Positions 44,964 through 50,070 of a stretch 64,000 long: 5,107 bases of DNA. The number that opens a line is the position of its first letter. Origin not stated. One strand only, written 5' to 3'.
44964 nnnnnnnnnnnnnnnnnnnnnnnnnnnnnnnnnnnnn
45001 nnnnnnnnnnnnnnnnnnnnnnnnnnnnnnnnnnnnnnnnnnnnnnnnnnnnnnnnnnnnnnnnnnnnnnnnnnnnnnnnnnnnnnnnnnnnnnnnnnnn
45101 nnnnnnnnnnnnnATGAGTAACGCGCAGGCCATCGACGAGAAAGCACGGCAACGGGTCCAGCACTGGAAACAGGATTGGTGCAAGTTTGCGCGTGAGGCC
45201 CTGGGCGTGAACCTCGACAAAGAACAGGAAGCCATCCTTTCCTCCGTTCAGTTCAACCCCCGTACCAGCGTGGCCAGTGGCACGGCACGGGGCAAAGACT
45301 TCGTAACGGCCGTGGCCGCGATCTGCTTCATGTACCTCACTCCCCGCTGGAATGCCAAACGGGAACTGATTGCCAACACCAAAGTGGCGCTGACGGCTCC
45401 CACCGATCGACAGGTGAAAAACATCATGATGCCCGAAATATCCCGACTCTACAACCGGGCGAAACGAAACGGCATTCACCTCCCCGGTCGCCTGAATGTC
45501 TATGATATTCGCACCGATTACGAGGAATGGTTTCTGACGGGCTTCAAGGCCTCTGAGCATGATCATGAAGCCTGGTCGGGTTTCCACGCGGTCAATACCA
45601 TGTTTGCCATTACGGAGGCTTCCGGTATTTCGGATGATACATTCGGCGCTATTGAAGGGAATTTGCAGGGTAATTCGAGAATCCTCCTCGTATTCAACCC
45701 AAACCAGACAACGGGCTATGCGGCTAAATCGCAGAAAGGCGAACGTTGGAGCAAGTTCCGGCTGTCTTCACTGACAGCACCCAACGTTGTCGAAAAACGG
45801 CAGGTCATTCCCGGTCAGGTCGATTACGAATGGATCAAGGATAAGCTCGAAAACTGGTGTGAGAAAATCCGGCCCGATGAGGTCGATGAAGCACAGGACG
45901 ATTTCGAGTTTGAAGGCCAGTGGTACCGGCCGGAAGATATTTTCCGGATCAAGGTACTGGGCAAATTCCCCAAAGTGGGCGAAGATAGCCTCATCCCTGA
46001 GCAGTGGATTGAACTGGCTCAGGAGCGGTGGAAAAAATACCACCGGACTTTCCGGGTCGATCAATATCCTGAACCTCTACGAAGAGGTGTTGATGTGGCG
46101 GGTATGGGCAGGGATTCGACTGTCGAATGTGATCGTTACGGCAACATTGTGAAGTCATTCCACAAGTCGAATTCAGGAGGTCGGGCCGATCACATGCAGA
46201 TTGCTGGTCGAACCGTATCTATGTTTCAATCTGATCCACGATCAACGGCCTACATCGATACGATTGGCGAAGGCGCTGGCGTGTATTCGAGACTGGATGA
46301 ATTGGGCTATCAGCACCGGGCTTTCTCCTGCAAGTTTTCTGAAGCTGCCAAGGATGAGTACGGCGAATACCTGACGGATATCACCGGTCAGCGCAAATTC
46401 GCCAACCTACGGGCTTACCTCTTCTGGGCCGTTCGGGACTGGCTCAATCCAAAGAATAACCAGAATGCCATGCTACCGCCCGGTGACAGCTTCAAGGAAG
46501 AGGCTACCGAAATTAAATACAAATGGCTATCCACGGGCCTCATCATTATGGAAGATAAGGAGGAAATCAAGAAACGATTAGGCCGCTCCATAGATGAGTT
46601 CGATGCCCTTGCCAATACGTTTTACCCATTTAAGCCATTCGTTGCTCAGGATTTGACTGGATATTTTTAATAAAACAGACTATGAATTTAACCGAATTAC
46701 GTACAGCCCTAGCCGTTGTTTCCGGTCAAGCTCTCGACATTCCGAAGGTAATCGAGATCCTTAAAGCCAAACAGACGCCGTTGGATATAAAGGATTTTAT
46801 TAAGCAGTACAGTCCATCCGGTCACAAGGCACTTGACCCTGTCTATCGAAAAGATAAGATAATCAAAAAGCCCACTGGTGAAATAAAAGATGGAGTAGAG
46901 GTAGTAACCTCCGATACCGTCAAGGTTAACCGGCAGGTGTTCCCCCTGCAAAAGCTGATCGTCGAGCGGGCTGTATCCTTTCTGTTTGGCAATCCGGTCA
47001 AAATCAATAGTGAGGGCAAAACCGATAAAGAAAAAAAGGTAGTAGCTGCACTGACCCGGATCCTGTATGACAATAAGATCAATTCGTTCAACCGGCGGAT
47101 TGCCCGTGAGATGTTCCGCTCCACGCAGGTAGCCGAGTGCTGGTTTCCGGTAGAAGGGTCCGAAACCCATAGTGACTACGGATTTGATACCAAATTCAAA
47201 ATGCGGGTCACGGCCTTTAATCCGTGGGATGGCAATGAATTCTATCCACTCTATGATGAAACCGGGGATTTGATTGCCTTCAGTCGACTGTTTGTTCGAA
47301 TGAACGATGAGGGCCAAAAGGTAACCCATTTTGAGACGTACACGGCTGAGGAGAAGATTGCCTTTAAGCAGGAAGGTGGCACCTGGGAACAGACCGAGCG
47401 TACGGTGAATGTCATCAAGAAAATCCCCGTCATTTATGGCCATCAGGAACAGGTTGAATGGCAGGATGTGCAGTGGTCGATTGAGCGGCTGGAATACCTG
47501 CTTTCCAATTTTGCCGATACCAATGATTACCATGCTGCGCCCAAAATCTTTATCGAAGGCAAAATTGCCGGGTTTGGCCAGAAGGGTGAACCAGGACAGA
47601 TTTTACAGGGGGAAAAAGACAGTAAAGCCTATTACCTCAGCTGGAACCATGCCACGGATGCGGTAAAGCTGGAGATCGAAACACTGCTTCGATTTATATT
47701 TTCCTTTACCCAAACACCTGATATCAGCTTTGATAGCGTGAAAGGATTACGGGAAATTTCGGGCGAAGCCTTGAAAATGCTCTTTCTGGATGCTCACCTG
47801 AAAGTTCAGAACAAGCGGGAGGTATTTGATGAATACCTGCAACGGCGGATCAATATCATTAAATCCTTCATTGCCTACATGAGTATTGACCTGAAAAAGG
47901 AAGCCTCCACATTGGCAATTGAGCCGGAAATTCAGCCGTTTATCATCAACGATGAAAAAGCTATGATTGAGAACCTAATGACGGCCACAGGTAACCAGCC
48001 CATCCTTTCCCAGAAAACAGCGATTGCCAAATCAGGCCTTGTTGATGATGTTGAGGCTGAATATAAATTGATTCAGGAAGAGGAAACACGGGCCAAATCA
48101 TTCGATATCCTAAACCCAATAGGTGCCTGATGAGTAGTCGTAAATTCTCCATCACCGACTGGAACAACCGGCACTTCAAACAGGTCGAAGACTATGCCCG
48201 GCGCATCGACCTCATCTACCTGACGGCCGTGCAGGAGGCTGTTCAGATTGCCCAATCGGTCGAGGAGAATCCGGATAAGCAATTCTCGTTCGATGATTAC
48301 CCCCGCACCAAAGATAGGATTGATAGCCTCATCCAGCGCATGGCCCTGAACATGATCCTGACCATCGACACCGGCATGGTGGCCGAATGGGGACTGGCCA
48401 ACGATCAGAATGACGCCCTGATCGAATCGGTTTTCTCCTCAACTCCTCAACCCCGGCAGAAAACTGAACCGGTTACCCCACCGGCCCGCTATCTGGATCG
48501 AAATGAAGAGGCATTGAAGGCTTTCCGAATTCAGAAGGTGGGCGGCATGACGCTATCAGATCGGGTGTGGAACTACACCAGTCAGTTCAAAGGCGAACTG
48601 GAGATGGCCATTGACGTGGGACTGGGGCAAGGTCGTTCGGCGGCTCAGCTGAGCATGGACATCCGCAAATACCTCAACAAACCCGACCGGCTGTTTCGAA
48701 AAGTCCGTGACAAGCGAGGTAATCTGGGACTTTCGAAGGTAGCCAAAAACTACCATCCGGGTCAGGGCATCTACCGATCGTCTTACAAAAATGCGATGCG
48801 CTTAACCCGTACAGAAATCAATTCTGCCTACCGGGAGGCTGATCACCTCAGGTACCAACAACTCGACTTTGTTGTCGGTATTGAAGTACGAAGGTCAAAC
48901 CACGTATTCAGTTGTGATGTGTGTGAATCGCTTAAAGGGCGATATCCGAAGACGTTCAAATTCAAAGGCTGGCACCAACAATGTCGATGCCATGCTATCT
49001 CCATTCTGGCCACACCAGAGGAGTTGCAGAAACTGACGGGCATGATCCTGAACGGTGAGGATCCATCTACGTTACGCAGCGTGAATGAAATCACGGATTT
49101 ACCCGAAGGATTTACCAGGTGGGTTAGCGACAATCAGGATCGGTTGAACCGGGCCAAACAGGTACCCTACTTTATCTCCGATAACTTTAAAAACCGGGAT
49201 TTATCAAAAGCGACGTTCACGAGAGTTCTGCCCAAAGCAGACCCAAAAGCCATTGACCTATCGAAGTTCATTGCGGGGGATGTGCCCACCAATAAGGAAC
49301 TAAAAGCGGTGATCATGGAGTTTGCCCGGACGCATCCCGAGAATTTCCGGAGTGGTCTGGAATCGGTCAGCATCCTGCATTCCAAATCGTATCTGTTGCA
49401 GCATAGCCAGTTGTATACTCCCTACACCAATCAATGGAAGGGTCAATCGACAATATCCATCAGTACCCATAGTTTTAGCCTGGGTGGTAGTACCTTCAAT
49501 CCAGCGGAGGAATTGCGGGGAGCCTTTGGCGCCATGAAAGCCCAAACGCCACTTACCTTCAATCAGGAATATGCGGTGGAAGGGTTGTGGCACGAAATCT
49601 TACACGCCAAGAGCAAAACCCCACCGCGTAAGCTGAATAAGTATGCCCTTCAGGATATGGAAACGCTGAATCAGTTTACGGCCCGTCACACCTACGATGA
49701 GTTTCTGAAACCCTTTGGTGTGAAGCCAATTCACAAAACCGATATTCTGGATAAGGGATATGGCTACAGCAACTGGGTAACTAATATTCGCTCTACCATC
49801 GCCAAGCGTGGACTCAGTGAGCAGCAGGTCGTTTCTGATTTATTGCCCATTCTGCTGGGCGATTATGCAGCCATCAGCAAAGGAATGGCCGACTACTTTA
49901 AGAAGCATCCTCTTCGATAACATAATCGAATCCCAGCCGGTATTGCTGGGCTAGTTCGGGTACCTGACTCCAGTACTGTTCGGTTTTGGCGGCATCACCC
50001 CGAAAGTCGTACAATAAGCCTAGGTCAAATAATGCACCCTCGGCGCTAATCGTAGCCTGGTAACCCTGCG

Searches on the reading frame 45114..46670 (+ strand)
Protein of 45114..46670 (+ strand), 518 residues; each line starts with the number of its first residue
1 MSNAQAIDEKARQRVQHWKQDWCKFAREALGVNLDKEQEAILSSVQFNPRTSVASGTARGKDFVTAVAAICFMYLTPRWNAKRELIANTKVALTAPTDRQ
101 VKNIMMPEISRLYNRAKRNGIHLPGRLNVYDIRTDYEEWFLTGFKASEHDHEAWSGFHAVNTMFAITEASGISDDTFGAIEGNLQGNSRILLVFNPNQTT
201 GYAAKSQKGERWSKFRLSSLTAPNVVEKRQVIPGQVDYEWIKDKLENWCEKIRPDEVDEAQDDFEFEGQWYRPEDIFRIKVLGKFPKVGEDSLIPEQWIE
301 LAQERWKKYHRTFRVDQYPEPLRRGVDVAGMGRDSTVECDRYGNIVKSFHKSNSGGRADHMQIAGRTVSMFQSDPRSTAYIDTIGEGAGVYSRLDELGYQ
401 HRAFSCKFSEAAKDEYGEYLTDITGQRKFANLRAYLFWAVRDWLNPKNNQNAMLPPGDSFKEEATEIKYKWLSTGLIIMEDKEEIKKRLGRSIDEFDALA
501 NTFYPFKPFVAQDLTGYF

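Call 27: search_protein_families(library=phrogs, proteins=[window:45114-46670:+])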
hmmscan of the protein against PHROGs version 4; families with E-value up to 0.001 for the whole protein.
window:45114-46670:+ (518 aa): 2 families
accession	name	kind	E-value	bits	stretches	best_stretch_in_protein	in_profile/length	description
phrog_5902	-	unknown function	1.9e-26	94.2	1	8-227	8-232/359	-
phrog_20197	-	unknown function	3.7e-06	27.9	1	6-88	6-87/158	-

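Call 28: search_protein_families(library=pfam, proteins=[window:45114-46670:+])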
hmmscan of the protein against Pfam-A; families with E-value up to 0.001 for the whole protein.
window:45114-46670:+ (518 aa): 0 families

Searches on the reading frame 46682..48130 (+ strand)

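Call 27: search_protein_families(library=phrogs, proteins=[window:46682-48130:+])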
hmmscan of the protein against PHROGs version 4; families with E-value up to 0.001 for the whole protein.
window:46682-48130:+ (482 aa): 2 families
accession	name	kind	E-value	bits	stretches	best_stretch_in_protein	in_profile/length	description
phrog_64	-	head and packaging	5.4e-67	227.5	1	25-472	67-499/547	portal protein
phrog_9064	-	head and packaging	1.1e-11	45.8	1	318-477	64-216/228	portal protein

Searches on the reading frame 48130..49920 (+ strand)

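Call 27: search_protein_families(library=phrogs, proteins=[window:48130-49920:+])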
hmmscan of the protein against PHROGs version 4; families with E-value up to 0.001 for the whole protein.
window:48130-49920:+ (596 aa): 11 families
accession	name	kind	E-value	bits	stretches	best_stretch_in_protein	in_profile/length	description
phrog_35295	-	unknown function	4.1e-148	496.3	2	9-355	13-370/794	-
phrog_16625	-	moron, auxiliary metabolic gene and host takeover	7.8e-91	306.8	2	205-355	225-378/869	Bxa ADP-ribosyl transferase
phrog_7625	-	head and packaging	6.1e-76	257.3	1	14-364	12-321/504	head morphogenesis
phrog_115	-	head and packaging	4.7e-24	86.5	1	58-298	124-323/665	minor head protein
phrog_1657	-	head and packaging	1.2e-18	68.5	1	38-299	46-305/337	head morphogenesis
phrog_4728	-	head and packaging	2.7e-11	44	1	135-319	167-322/591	head morphogenesis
phrog_595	-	head and packaging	8.1e-11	42.9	1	125-310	157-319/513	head maturation protease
phrog_21401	-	tail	8.2e-06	25.6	1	139-294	134-276/566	pilot protein for DNA ejection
phrog_2841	-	head and packaging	1.3e-05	25.5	1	137-292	178-306/525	minor head protein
phrog_6577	-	unknown function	0.00025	20.4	1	142-364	104-300/1066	-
phrog_25879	-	head and packaging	0.00071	20.5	0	221-301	74-157/173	head morphogenesis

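Call 28: search_protein_families(library=pfam, proteins=[window:48130-49920:+])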
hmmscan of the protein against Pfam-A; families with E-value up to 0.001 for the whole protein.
window:48130-49920:+ (596 aa): 0 families
